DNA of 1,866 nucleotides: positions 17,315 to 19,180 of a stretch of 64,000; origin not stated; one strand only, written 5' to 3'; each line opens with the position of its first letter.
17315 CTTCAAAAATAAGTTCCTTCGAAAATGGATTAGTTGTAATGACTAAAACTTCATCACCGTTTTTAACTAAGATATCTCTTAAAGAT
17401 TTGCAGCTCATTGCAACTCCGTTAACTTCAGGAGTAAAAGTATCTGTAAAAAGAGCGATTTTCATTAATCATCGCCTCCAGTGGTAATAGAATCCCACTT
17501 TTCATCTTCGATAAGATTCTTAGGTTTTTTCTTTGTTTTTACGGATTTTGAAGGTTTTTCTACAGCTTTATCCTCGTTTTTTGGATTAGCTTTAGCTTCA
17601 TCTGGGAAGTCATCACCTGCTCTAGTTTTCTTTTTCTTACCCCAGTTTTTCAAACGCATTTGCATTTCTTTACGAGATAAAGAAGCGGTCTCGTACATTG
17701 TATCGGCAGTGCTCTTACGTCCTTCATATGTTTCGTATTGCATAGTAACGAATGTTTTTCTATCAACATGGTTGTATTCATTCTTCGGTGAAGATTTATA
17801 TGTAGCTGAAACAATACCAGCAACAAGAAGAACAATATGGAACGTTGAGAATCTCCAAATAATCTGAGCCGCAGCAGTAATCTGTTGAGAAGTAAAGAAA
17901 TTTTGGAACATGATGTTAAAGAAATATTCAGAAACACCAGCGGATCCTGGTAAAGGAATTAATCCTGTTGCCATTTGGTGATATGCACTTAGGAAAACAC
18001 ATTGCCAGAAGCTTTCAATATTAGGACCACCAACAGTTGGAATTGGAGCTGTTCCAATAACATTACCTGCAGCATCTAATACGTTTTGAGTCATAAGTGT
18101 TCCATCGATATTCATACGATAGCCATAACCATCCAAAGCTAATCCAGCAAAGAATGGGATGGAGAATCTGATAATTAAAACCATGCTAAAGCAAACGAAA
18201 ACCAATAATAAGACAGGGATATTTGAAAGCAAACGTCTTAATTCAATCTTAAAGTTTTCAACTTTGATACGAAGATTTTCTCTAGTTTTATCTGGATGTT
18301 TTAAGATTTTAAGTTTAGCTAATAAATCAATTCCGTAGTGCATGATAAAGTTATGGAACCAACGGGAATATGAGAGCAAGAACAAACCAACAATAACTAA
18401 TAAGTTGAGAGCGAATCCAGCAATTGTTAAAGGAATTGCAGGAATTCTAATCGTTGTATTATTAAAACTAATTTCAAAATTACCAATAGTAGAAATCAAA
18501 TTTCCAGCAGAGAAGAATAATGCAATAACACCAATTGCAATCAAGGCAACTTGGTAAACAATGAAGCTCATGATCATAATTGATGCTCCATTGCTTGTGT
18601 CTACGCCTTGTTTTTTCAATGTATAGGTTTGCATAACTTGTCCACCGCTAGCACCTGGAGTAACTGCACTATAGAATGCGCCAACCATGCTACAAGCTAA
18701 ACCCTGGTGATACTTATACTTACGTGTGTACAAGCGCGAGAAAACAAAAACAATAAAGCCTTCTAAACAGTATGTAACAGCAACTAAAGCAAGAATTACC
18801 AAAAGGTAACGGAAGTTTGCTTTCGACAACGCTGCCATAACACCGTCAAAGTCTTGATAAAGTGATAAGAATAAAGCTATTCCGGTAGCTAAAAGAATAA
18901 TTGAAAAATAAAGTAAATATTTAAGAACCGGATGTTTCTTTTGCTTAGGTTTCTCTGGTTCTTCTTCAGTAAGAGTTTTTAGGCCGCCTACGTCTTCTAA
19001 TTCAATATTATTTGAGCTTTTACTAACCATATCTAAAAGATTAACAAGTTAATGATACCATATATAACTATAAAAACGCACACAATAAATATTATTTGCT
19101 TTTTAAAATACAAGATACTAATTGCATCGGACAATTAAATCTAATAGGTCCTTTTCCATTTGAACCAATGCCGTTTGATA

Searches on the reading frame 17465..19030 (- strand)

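Call 20: search_protein_families(library=ncbifam, proteins=[window:17465-19030:-])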
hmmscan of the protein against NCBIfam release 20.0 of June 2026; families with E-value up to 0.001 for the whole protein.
window:17465-19030:- (521 aa): 2 families
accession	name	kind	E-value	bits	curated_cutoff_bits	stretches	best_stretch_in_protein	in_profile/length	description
TIGR00374.1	TIGR00374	subfamily_domain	2.2e-16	60.2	43.2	2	53-298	9-236/323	flippase-like domain-containing protein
NF053789.1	GlcN_PG_flip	equivalog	1.8e-13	50.5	320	2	47-322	10-262/327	glucosaminyl phosphatidylglycerol flippase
